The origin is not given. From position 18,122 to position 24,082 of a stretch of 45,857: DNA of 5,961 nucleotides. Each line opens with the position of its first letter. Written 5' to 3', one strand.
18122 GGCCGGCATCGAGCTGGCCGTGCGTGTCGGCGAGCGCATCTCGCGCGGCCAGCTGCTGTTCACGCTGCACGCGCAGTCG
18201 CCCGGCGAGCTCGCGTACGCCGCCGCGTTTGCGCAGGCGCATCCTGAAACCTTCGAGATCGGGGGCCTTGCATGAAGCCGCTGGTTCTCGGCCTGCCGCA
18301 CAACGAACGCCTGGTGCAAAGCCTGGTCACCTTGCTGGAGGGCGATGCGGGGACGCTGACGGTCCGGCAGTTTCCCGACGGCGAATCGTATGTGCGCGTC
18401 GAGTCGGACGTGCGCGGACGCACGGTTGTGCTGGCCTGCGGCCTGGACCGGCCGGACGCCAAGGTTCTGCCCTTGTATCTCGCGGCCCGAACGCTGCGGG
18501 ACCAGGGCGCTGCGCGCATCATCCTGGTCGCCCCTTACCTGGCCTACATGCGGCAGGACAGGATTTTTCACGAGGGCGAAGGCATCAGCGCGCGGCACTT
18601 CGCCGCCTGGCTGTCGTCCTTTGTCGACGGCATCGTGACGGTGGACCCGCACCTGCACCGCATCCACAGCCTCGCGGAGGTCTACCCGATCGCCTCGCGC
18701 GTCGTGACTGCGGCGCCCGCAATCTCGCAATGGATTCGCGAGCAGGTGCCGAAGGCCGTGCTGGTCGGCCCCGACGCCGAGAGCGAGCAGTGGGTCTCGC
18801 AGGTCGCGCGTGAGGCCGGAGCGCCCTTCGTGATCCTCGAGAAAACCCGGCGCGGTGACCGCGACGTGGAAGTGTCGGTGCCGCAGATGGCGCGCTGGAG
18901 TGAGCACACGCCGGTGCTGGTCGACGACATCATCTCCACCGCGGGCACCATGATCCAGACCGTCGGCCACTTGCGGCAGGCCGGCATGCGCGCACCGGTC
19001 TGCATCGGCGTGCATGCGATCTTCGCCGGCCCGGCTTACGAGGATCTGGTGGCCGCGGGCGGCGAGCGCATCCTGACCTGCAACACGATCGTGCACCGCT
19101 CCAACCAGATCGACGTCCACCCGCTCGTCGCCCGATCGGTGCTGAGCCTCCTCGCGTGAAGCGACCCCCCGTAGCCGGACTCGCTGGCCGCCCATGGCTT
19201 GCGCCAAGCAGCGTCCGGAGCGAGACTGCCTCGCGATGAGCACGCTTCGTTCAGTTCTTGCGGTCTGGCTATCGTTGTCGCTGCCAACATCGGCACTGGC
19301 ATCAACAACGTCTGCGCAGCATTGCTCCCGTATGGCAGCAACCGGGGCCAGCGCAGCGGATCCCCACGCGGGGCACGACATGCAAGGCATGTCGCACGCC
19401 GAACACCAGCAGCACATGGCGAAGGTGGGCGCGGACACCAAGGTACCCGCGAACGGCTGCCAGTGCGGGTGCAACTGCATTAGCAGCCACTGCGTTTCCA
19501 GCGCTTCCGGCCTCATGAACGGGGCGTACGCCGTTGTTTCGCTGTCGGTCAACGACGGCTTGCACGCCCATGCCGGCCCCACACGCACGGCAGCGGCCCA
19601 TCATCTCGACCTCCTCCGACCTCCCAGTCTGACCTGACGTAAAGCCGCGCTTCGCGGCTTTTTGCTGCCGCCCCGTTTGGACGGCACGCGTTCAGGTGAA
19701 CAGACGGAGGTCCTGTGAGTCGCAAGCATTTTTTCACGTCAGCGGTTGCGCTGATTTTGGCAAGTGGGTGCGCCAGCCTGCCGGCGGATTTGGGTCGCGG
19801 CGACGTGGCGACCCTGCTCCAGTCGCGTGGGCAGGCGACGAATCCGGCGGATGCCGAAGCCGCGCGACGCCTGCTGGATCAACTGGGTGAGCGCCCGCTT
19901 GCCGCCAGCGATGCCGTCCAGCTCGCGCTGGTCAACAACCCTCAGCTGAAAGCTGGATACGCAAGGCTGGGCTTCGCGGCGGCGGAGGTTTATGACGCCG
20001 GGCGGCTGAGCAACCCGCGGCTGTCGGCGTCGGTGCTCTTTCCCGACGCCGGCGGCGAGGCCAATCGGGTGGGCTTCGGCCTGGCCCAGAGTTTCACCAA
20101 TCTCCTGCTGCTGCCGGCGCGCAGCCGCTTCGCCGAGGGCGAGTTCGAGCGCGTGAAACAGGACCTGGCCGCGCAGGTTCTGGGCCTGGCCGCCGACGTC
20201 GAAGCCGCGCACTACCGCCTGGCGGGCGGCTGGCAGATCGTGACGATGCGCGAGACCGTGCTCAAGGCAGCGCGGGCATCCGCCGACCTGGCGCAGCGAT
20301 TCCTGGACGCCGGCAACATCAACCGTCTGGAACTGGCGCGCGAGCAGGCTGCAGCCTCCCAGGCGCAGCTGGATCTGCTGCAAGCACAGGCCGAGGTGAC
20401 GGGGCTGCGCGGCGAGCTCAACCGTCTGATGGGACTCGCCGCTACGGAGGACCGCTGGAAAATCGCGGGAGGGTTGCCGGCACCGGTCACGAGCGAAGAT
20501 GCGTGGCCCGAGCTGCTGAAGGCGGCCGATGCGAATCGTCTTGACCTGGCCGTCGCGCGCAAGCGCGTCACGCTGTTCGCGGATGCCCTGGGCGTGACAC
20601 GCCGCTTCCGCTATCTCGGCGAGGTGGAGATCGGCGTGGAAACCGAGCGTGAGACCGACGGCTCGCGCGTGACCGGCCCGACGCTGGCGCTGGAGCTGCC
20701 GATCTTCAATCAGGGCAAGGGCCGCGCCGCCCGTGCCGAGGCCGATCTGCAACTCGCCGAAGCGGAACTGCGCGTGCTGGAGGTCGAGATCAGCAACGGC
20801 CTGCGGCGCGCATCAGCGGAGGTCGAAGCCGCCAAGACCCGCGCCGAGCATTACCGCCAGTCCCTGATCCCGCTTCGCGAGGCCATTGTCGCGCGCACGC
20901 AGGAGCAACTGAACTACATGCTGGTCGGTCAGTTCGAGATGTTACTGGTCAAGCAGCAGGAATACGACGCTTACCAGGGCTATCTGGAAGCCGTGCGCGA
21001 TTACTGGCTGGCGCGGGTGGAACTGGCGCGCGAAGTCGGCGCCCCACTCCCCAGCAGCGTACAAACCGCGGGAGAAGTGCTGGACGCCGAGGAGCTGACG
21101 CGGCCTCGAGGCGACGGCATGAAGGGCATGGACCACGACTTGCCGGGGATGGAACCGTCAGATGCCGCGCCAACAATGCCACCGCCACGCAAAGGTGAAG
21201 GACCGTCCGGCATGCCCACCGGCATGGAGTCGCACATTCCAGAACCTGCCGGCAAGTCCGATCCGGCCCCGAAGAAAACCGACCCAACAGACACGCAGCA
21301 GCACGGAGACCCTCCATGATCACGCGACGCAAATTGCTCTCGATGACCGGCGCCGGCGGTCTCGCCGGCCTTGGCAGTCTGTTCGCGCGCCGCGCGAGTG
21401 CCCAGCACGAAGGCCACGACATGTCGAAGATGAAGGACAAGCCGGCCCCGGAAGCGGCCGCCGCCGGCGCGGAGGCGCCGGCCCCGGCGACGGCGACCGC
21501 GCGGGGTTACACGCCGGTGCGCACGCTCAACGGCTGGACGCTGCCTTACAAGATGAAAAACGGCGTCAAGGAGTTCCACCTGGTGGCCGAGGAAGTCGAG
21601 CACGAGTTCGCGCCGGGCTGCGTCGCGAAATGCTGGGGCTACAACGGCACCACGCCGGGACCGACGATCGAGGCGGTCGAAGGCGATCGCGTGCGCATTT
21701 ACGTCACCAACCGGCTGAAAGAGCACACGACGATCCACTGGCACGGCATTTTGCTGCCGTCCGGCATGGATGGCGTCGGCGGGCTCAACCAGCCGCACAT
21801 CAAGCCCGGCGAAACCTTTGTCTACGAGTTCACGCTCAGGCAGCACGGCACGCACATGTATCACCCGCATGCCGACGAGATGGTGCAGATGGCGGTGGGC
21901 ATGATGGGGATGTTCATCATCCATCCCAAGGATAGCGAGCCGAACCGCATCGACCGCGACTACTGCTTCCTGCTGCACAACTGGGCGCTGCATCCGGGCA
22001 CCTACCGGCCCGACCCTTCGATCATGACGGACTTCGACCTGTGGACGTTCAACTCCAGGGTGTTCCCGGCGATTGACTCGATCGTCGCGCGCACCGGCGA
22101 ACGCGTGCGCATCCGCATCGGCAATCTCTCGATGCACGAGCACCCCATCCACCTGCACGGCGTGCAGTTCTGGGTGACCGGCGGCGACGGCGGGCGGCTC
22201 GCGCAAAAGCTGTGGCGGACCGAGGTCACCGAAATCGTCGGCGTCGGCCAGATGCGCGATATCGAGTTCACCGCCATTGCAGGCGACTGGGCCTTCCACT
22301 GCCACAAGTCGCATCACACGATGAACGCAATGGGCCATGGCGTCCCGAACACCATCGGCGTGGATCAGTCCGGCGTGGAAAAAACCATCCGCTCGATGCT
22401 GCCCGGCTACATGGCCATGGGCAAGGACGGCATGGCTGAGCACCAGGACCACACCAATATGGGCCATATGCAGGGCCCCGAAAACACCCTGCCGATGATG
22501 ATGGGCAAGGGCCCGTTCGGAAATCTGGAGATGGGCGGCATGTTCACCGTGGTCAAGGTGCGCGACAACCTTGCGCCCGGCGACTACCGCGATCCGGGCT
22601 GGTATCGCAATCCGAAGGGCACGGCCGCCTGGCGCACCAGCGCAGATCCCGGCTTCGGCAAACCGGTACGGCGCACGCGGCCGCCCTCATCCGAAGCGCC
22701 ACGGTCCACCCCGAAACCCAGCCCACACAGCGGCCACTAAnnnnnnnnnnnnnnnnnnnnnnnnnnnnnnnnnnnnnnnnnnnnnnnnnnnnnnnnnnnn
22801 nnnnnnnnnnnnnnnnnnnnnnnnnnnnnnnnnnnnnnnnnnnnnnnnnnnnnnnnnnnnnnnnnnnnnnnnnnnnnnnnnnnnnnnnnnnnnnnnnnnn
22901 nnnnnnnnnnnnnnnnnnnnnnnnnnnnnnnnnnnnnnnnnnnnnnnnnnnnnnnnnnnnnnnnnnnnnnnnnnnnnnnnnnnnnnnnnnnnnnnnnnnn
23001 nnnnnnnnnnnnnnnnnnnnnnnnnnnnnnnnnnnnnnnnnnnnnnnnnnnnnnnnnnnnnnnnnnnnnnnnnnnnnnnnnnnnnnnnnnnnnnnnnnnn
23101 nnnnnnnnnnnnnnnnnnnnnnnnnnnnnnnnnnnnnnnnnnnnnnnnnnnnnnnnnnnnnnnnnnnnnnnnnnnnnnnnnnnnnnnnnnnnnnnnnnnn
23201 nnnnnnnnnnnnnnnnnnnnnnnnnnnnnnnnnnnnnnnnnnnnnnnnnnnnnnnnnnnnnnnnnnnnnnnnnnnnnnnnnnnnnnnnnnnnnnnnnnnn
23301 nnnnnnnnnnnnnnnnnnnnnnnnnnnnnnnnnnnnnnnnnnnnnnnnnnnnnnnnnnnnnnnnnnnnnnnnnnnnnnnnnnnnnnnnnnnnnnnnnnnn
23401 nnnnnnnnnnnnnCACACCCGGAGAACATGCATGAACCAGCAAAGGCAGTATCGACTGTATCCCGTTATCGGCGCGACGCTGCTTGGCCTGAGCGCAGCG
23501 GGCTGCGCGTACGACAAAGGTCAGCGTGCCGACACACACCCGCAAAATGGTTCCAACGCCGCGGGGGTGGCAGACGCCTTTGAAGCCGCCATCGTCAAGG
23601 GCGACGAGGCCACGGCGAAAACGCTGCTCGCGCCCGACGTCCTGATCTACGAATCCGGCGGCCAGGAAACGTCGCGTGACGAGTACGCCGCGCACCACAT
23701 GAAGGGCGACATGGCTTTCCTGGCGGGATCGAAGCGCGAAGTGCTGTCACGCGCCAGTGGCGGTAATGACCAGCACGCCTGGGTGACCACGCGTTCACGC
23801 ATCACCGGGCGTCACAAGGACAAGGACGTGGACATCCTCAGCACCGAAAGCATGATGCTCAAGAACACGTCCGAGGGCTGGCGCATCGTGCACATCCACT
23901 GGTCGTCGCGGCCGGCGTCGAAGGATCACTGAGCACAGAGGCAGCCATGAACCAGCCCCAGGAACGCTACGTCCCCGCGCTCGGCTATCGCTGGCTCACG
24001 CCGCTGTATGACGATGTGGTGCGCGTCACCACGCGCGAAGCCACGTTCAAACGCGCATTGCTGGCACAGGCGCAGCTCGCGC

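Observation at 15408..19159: Beta-CASP nuclease + AMP-phosphorylase-like enzyme + Prs-like kinase: a tightly coupled, uncharacterised ribose-salvage triad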

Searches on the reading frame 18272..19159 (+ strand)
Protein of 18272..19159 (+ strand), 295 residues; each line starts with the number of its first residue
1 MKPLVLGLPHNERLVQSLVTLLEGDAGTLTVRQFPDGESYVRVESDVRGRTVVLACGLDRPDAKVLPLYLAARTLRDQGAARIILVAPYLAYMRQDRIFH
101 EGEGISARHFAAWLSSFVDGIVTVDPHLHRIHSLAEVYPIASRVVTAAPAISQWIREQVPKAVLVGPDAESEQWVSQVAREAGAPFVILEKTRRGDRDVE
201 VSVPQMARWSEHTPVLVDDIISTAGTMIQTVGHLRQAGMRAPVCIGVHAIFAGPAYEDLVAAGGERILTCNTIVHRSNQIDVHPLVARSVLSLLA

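Call 3: search_protein_families(library=pfam, proteins=[window:18272-19159:+])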
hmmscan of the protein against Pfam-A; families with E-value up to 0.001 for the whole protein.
window:18272-19159:+ (295 aa): 3 families
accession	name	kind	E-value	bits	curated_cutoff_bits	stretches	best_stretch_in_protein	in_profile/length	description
PF13793.12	Pribosyltran_N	-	1e-18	67.8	25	1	7-115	5-114/117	N-terminal domain of ribose phosphate pyrophosphokinase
PF00156.33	Pribosyltran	-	7.8e-17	61.5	26.3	1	150-271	17-144/158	Phosphoribosyl transferase domain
PF14572.12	Pribosyl_synth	-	0.00015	22.2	27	0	214-286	86-158/184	Phosphoribosyl synthetase-associated domain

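Call 4: search_protein_families(library=ncbifam, proteins=[window:18272-19159:+])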
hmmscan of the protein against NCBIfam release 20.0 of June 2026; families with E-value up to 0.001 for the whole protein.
window:18272-19159:+ (295 aa): 13 families
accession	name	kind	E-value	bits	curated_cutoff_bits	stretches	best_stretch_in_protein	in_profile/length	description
NF005537.0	PRK07199.1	subfamily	3.6e-123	410.5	322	1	1-292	1-292/301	ribose-phosphate diphosphokinase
NF002095.0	PRK00934.1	equivalog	6.6e-59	199.4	296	1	7-289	5-283/287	ribose-phosphate diphosphokinase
TIGR01251.1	ribP_PPkin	subfamily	4.5e-57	193.3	113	1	6-291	4-296/309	ribose-phosphate diphosphokinase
NF002320.0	PRK01259.1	subfamily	7.6e-35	120.8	297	1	5-294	9-297/316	ribose-phosphate diphosphokinase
NF002844.0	PRK03092.1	equivalog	2.4e-30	105.9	438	1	14-286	23-297/326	ribose-phosphate diphosphokinase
NF002618.0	PRK02269.1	equivalog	1.2e-28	100.7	460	1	7-278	10-284/321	ribose-phosphate diphosphokinase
NF002758.0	PRK02812.1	equivalog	8.9e-28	97.4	518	1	10-279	29-298/330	ribose-phosphate pyrophosphokinase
NF003428.0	PRK04923.1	equivalog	1.2e-23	83.8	536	1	9-277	13-283/319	ribose-phosphate diphosphokinase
NF001815.0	PRK00553.1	equivalog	1.1e-20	74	484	1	4-268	11-275/332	ribose-phosphate pyrophosphokinase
NF002686.0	PRK02458.1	equivalog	5.9e-17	62.1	506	1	8-278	15-285/323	ribose-phosphate diphosphokinase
NF005299.0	PRK06827.1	subfamily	2.6e-07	29.7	327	1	78-257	121-310/383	phosphoribosylpyrophosphate synthetase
NF002635.0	PRK02304.1-4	subfamily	0.00078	19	146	0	198-240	91-144/188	adenine phosphoribosyltransferase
NF040646.1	HPT_Archaea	equivalog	0.00085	19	200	0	213-240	116-143/184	hypoxanthine/guanine phosphoribosyltransferase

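Call 24: search_solved_structures(query=window:18272-19156:+, show_alignments=1)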
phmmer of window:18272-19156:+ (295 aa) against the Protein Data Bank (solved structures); distinct sequences matched with E-value up to 0.001: 31.
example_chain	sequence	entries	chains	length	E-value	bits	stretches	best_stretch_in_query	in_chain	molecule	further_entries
1u9y_A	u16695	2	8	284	4.1e-37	131.2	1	12-285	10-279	Ribose-phosphate pyrophosphokinase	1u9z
4twb_A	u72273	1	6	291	5.9e-34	120.9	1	28-279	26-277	Ribose-phosphate pyrophosphokinase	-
3lpn_A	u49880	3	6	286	1.2e-27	100.1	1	30-287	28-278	Ribose-phosphate pyrophosphokinase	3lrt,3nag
3mbi_A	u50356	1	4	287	1.3e-27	100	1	30-287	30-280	Ribose-phosphate pyrophosphokinase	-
7yk1_A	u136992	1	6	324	5.4e-25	91.5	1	12-276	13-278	Ribose-phosphate pyrophosphokinase 2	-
8yi9_A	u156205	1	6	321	1.2e-24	90.3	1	12-276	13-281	Isoform 2 of Ribose-phosphate pyrophosphokinase 2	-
8ypy_A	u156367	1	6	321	1.2e-24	90.3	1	13-276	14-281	Isoform 2 of Ribose-phosphate pyrophosphokinase 2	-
2h08_A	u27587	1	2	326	2.8e-24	89.1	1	12-276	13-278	Ribose-phosphate pyrophosphokinase I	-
7pn0_A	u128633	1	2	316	3.1e-24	89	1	8-272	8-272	Ribose-phosphate pyrophosphokinase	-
5t3o_A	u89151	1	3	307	3.5e-24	88.8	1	9-272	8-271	Ribose-phosphate pyrophosphokinase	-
8dbc_A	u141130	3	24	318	3.9e-24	88.6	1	12-276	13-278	Ribose-phosphate pyrophosphokinase 1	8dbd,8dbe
8dbf_A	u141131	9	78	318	3.9e-24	88.6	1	12-276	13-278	Ribose-phosphate pyrophosphokinase 1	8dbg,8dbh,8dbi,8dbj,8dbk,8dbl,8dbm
8dbn_A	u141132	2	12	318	4e-24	88.6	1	12-276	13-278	Ribose-phosphate pyrophosphokinase 1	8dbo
4lzo_A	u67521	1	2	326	4.2e-24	88.5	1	12-276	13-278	Ribose-phosphate pyrophosphokinase 1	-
2h06_A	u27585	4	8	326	4.2e-24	88.5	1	12-276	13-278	Ribose-phosphate pyrophosphokinase I | Ribose-phosphate pyrophosphokinase 1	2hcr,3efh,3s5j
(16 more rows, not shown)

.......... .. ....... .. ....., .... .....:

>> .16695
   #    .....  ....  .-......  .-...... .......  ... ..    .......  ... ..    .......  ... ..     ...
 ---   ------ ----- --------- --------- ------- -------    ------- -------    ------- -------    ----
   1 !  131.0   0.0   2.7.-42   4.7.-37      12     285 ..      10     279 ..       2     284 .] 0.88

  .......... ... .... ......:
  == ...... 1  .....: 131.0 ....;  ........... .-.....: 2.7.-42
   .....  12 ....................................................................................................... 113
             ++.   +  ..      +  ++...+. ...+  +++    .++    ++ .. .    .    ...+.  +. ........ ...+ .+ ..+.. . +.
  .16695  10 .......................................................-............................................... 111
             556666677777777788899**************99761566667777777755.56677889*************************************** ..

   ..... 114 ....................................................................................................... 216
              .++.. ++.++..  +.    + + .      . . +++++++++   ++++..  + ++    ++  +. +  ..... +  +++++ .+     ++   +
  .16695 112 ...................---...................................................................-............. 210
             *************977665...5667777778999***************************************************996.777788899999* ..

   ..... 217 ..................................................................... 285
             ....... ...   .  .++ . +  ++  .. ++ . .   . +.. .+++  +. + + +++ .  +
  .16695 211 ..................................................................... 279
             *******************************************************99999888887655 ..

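Call 56: search_protein_families(library=padloc, proteins=[window:18272-19156:+], max_evalue=0.01)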
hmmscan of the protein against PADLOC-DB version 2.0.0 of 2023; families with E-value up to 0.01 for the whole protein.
window:18272-19156:+ (295 aa): 1 family
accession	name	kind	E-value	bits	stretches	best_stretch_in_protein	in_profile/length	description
PDLC03928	PsyrT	-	0.0032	13.8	0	69-108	55-94/689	-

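Call 84: search_dna_similar(query=window:18272-19156:+, collection=plasmids, mode=protein, max_rows=60, max_evalue=1e-40, rows=spread)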
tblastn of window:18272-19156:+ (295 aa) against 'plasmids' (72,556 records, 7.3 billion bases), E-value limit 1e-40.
Records with a match: 112; places in all: 113; records where one place covers at least 80% of the query: 111.
Best place of each record, by identity: <60% 112.
By first word of the organism name: Sphingobium 30; Ralstonia 7; Novosphingobium 6; Sphingomonas 5; Legionella 5; Variovorax 4; Rhizorhabdus 4; Azospirillum 4; Cupriavidus 3; Paracoccus 3; and 27 more.
By predicted mobility (MOB-suite, as given by PLSDB): conjugative 50; non-mobilizable 45; mobilizable 17.
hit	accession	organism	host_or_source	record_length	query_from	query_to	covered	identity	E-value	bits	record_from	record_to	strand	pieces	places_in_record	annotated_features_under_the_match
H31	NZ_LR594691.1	Variovorax sp. WDL1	linuron-contaminated soil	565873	1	294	100%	57.8%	9e-106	344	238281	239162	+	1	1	ribose-phosphate pyrophosphokinase | thymidine phosphorylase family protein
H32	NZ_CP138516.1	Variovorax paradoxus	Legume root,PacBio whole genome assembly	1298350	2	294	99%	57.7%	7e-106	345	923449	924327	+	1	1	none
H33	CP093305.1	Ralstonia insidiosa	-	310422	1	294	100%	56.5%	2e-100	328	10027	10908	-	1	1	ribose-phosphate pyrophosphokinase | thymidine phosphorylase family protein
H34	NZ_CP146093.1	Ralstonia sp. RRA.1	pure culture,Cupriavidus necator ...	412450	1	294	100%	56.5%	2e-100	328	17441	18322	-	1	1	ribose-phosphate pyrophosphokinase | thymidine phosphorylase family protein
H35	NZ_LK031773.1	Criblamydia sequanensis CRIB-18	-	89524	1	294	100%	54.4%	5e-111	359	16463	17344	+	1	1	ribose-phosphate pyrophosphokinase | thymidine phosphorylase family protein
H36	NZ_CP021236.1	Pontibacter actiniarum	Whole organism,unidentified actinians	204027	1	293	99%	53.9%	1e-103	338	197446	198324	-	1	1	ribose-phosphate pyrophosphokinase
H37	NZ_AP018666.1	Sphingobium amiense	-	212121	2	290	98%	51.9%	1e-88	295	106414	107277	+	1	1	ribose-phosphate pyrophosphokinase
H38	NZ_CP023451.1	Rhizorhabdus dicambivorans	soil sample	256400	2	290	98%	51.9%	1e-88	295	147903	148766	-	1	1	ribose-phosphate pyrophosphokinase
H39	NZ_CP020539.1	Sphingobium herbicidovorans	cell culture,soil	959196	2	290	98%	51.9%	1e-87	292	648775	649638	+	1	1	none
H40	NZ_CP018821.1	Sphingomonas koreensis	-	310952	2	290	98%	51.2%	1e-86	290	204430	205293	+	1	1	ribose-phosphate pyrophosphokinase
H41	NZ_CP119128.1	Sphingobium sp. WTD-1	Bacteria,activated sludge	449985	2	290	98%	51.2%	1e-86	290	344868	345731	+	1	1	ribose-phosphate pyrophosphokinase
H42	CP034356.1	Sphingomonas sp. C8-2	Cell culture,soil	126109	2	290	98%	51.2%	3e-86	288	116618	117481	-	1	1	ribose-phosphate pyrophosphokinase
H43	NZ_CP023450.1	Rhizorhabdus dicambivorans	soil sample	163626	2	290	98%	51.2%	3e-86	288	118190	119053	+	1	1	ribose-phosphate pyrophosphokinase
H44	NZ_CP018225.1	Tardibacter chloracetimidivorans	whole organism,soil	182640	2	290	98%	51.2%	3e-86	288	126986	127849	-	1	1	ribose-phosphate pyrophosphokinase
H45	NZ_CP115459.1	Sphingobium yanoikuyae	cell culture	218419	2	290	98%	51.2%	3e-86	288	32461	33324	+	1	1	ribose-phosphate pyrophosphokinase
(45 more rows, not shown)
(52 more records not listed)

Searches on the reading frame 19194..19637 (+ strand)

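Call 3: search_protein_families(library=pfam, proteins=[window:19194-19637:+])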
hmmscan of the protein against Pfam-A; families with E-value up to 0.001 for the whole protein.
window:19194-19637:+ (147 aa): 0 families

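Call 4: search_protein_families(library=ncbifam, proteins=[window:19194-19637:+])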
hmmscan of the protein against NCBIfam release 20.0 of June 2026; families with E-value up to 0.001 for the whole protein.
window:19194-19637:+ (147 aa): 1 family
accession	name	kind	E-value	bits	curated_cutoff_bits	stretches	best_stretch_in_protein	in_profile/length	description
NF033807.0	CopL_fam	subfamily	0.00014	22.5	40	1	18-144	3-127/129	CopL family metal-binding regulatory protein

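Call 97: search_protein_families(library=pfam, proteins=[window:19194-19637:+], max_evalue=0.01)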
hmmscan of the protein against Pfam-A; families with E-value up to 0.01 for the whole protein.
window:19194-19637:+ (147 aa): 0 families

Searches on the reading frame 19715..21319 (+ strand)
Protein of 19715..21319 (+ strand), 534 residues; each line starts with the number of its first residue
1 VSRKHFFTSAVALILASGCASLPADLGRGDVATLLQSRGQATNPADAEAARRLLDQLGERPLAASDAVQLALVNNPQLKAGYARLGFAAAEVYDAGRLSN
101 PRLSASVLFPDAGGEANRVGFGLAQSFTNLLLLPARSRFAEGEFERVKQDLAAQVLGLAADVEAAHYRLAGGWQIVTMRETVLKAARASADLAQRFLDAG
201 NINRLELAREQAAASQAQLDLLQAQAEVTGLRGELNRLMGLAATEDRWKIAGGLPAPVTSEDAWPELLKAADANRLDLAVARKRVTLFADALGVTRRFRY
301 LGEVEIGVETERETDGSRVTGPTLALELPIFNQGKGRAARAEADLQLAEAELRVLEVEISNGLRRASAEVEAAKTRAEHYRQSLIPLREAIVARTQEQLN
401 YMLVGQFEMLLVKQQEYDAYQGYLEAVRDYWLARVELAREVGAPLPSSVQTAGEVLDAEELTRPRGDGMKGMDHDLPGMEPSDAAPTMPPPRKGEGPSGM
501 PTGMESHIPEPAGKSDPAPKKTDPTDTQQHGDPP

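Call 3: search_protein_families(library=pfam, proteins=[window:19715-21319:+])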
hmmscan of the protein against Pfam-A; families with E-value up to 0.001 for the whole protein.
window:19715-21319:+ (534 aa): 1 family
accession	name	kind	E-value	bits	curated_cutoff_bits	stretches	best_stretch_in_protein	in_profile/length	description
PF02321.23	OEP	-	2.8e-36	125.5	22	2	65-240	2-187/187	Outer membrane efflux protein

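Call 4: search_protein_families(library=ncbifam, proteins=[window:19715-21319:+])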
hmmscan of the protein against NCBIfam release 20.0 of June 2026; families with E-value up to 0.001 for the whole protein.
window:19715-21319:+ (534 aa): 2 families
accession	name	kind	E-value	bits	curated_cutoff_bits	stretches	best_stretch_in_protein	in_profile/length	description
TIGR01844.1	type_I_sec_TolC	subfamily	5.3e-11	42.2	225.15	1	148-443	102-399/414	TolC family outer membrane protein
NF045679.1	DiMtlExpIhpA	equivalog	3.8e-06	25.8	650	1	59-445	28-416/424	divalent metal ion exporter subunit IhpA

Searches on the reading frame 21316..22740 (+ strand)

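Call 3: search_protein_families(library=pfam, proteins=[window:21316-22740:+])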
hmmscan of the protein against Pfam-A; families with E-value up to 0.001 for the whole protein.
window:21316-22740:+ (474 aa): 2 families
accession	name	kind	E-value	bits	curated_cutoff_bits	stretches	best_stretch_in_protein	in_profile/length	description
PF07732.21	Cu-oxidase_3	-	1.6e-40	138.3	21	1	99-206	10-118/119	Multicopper oxidase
PF07731.20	Cu-oxidase_2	-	5.3e-24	85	20.4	1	238-343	13-131/137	Multicopper oxidase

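Call 4: search_protein_families(library=ncbifam, proteins=[window:21316-22740:+])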
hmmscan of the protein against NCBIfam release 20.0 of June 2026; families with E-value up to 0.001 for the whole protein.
window:21316-22740:+ (474 aa): 8 families
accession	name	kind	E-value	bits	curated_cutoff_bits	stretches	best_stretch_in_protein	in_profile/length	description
TIGR01480.1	copper_res_A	subfamily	1.2e-49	169.3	478.95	2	83-224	44-182/593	copper resistance system multicopper oxidase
TIGR03388.1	ascorbase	equivalog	1.2e-31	110.1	614.8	1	93-224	7-143/542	L-ascorbate oxidase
NF008205.1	PRK10965.1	equivalog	2e-24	86.3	525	1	84-212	45-173/529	multicopper oxidase CueO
TIGR03389.1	laccase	equivalog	4.6e-20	71.9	558.9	1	108-223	26-144/539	laccase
TIGR02376.1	Cu_nitrite_red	equivalog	4.2e-16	59.2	296.3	1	84-209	27-151/326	copper-containing nitrite reductase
TIGR03390.1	ascorbOXfungal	equivalog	3.6e-12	45.6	445.35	1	109-220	32-145/538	L-ascorbate oxidase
NF008135.0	PRK10883.1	equivalog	3.6e-11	42.2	581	1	89-216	50-177/471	cell division protein FtsP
NF045554.1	AmiPhnlOxPhsA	equivalog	4e-07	29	950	1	104-137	43-76/581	O-aminophenol oxidase PhsA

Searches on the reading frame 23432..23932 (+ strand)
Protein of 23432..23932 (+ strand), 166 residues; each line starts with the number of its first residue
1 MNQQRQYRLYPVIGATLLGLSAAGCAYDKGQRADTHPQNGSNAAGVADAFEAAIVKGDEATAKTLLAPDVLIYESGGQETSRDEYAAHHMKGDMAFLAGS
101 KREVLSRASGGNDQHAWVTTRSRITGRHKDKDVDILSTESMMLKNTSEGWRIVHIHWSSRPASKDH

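Call 6: search_protein_families(library=pfam, proteins=[window:23432-23932:+])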
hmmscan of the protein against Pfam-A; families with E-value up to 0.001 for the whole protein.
window:23432-23932:+ (166 aa): 2 families
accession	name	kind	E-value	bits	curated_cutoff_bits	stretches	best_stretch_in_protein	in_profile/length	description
PF14534.12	DUF4440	-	1.7e-10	41.7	25.2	1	47-152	5-107/107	Domain of unknown function (DUF4440)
PF13474.12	SnoaL_3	-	3e-10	40.9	22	1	47-158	5-117/121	SnoaL-like domain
